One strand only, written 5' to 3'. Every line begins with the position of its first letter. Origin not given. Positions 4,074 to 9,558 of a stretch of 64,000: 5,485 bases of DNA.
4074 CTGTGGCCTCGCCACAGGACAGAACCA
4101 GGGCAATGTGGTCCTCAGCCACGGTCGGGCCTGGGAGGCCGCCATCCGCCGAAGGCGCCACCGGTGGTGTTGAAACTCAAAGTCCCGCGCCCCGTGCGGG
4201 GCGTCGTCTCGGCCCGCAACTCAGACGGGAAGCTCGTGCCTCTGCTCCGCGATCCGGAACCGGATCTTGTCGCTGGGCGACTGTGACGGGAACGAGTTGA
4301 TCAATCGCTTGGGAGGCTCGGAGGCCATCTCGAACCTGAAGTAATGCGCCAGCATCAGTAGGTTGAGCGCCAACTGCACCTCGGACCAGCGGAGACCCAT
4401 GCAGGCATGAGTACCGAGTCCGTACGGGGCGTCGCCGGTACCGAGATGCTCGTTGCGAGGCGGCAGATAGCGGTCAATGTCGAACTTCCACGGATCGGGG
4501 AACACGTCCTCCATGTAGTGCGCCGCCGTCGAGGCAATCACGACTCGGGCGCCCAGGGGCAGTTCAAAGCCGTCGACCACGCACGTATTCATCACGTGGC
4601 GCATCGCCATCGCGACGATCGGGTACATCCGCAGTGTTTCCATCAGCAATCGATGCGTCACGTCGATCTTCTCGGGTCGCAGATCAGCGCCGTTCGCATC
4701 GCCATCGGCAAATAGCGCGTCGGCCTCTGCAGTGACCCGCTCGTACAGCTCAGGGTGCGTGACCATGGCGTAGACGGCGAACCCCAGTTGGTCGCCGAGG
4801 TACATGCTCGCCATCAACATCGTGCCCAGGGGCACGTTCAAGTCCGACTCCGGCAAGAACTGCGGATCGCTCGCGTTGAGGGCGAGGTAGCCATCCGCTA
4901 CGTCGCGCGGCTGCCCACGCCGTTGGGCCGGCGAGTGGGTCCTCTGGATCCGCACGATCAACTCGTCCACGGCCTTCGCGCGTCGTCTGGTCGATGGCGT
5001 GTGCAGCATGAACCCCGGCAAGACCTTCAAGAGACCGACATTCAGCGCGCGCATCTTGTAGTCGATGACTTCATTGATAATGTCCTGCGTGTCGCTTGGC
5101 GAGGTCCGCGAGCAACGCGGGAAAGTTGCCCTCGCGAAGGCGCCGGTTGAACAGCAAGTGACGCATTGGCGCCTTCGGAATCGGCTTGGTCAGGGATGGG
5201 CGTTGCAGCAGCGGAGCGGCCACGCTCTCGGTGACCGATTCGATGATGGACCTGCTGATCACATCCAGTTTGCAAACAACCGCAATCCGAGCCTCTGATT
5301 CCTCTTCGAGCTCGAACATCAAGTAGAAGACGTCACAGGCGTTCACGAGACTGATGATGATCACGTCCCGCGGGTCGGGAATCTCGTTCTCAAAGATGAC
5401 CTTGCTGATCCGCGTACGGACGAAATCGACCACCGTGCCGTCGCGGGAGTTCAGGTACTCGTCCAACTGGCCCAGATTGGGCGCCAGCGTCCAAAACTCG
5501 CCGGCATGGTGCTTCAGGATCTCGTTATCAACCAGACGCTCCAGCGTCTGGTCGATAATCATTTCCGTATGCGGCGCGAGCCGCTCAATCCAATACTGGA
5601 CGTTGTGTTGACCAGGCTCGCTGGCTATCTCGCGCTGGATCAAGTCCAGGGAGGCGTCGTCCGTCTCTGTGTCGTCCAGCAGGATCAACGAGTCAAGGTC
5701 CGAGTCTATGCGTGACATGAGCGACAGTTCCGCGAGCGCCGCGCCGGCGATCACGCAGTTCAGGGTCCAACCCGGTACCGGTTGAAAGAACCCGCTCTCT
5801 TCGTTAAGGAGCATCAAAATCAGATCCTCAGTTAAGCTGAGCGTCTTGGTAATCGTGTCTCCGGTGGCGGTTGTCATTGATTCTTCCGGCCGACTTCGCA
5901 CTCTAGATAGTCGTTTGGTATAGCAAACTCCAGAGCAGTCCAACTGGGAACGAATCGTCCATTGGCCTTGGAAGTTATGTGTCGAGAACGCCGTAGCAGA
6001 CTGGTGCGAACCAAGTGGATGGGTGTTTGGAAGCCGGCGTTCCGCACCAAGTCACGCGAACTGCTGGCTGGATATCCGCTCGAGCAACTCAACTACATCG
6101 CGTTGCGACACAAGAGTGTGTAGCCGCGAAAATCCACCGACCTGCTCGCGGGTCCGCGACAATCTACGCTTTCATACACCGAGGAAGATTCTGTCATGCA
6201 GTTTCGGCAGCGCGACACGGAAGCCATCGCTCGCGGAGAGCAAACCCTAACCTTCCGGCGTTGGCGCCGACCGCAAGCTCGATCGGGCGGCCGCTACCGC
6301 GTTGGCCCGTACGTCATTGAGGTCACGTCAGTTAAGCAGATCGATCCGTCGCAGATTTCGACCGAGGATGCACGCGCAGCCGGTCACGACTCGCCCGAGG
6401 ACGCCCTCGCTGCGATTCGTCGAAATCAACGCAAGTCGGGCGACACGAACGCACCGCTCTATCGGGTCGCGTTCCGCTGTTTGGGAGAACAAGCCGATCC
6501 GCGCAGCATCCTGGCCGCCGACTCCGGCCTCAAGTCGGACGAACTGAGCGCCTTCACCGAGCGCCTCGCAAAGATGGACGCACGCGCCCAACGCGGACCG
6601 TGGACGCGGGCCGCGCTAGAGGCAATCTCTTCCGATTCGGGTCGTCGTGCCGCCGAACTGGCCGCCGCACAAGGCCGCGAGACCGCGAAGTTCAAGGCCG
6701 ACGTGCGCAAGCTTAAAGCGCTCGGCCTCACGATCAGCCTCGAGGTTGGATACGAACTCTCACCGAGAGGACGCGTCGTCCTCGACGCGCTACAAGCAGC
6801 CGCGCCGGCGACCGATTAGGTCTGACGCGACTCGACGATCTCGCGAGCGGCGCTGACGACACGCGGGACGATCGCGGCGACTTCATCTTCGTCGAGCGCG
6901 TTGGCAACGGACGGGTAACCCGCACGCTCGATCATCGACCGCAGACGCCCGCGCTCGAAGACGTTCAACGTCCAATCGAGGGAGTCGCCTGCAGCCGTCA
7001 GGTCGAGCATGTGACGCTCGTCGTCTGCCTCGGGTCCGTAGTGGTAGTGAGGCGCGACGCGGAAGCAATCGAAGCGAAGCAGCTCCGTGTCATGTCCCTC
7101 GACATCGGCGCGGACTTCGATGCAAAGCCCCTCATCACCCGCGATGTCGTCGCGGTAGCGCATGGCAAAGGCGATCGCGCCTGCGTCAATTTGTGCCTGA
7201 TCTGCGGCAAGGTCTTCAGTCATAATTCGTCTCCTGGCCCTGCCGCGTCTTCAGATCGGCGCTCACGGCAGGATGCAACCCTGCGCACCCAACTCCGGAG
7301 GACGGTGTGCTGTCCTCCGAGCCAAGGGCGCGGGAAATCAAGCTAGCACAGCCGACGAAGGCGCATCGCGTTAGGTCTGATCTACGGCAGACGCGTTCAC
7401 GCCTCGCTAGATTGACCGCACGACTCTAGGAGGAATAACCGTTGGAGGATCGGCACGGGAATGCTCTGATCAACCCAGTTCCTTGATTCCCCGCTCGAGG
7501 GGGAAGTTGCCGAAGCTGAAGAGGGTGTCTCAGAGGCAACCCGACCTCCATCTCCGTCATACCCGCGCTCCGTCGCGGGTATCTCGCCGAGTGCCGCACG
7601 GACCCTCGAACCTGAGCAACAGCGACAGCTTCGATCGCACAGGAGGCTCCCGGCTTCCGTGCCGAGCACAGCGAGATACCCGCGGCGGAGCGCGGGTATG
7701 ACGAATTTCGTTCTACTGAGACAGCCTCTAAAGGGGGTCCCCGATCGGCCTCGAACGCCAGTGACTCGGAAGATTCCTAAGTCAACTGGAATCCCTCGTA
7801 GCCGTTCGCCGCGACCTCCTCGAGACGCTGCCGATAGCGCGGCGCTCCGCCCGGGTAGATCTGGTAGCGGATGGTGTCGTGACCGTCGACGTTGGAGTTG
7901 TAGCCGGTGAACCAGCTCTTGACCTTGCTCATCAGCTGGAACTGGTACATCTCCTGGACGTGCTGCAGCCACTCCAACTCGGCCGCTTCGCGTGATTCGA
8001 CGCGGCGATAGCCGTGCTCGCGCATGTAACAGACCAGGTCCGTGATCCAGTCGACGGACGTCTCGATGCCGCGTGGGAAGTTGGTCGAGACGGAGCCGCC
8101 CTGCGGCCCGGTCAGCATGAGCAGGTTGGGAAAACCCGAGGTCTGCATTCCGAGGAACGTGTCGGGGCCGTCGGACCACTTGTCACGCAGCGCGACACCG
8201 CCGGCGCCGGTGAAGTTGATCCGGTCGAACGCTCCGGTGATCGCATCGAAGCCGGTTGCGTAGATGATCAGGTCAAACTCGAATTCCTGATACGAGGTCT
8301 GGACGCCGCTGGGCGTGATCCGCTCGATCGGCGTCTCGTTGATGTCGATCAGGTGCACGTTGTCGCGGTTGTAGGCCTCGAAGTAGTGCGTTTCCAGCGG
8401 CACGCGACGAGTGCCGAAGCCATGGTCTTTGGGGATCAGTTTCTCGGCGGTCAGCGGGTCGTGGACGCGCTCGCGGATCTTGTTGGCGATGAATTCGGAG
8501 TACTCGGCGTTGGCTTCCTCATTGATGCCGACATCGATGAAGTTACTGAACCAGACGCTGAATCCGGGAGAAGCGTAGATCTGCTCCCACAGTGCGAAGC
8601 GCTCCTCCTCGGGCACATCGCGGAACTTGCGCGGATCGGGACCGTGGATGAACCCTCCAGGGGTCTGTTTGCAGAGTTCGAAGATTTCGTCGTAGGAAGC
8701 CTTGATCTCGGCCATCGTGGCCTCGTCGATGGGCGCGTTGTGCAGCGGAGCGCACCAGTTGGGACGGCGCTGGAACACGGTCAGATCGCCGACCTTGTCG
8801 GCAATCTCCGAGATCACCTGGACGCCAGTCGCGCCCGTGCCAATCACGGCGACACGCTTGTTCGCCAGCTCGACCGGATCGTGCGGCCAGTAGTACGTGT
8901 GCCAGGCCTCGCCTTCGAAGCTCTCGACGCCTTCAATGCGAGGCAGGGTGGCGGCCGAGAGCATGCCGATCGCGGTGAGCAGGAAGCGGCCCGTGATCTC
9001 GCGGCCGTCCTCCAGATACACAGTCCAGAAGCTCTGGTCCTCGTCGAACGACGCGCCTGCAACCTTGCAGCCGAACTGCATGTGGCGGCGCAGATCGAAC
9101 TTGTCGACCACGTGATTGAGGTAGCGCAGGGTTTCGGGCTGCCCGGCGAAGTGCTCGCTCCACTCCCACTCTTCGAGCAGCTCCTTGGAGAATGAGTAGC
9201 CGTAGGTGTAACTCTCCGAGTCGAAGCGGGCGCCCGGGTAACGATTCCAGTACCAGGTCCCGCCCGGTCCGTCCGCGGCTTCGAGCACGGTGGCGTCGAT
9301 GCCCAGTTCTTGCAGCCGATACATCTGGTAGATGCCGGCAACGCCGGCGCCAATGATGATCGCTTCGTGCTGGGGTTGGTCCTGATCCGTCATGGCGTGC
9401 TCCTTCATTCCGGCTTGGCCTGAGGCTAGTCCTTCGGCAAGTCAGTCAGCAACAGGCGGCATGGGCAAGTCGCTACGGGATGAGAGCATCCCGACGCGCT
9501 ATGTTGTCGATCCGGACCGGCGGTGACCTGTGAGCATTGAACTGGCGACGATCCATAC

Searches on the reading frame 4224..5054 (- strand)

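Call 36: search_protein_families(library=pfam, proteins=[window:4224-5054:-], max_evalue=0.0001)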
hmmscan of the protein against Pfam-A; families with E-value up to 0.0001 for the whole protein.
window:4224-5054:- (277 aa): 1 family
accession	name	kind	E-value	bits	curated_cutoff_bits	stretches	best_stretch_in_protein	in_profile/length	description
PF00067.27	p450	-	1.3e-30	107.1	22.8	1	25-256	216-452/462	Cytochrome P450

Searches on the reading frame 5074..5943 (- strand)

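Call 36: search_protein_families(library=pfam, proteins=[window:5074-5943:-], max_evalue=0.0001)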
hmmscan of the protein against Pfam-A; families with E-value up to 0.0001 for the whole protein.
window:5074-5943:- (290 aa): 1 family
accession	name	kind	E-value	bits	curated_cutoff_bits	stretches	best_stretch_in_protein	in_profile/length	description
PF05719.16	GPP34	-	3.5e-26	92.9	29.1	1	37-221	1-177/201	Golgi phosphoprotein 3 (GPP34)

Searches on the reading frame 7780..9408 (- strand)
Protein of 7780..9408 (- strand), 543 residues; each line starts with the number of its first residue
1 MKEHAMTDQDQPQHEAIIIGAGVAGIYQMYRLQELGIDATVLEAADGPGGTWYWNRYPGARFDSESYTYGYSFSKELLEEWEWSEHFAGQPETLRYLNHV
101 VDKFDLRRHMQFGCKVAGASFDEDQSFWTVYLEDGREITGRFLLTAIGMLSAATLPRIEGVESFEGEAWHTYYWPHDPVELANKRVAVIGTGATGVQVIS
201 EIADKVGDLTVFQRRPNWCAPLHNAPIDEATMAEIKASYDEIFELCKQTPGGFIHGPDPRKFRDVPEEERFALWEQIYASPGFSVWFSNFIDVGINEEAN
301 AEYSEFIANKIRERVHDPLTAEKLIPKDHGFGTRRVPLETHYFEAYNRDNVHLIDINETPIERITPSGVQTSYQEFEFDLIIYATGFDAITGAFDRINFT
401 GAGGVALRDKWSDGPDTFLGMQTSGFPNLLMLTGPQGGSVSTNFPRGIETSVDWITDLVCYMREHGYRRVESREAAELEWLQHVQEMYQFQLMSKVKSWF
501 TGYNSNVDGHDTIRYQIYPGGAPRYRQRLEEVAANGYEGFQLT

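Call 36: search_protein_families(library=pfam, proteins=[window:7780-9408:-], max_evalue=0.0001)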
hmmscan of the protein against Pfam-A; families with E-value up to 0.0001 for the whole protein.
window:7780-9408:- (543 aa): 7 families
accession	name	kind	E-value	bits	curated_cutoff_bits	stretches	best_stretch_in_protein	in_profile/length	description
PF13738.12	Pyr_redox_3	-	3.5e-13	49.9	30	1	17-220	1-201/305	Pyridine nucleotide-disulphide oxidoreductase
PF07992.20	Pyr_redox_2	-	6.3e-12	46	26.1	1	16-236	3-194/291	Pyridine nucleotide-disulphide oxidoreductase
PF13450.12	NAD_binding_8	-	2.7e-10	40.8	21.9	1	18-66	1-49/68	NAD(P)-binding Rossmann-like domain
PF00743.25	FMO-like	-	3.7e-10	39.3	22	1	17-218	5-218/532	Flavin-binding monooxygenase-like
PF01266.30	DAO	-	2.2e-06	27.9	27.9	0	16-55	2-42/353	FAD dependent oxidoreductase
PF00070.33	Pyr_redox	-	2.8e-05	25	22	0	185-232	1-47/82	Pyridine nucleotide-disulphide oxidoreductase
PF13434.12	Lys_Orn_oxgnase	-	2.8e-05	23.9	21.3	0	92-218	96-225/339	L-lysine 6-monooxygenase/L-ornithine 5-monooxygenase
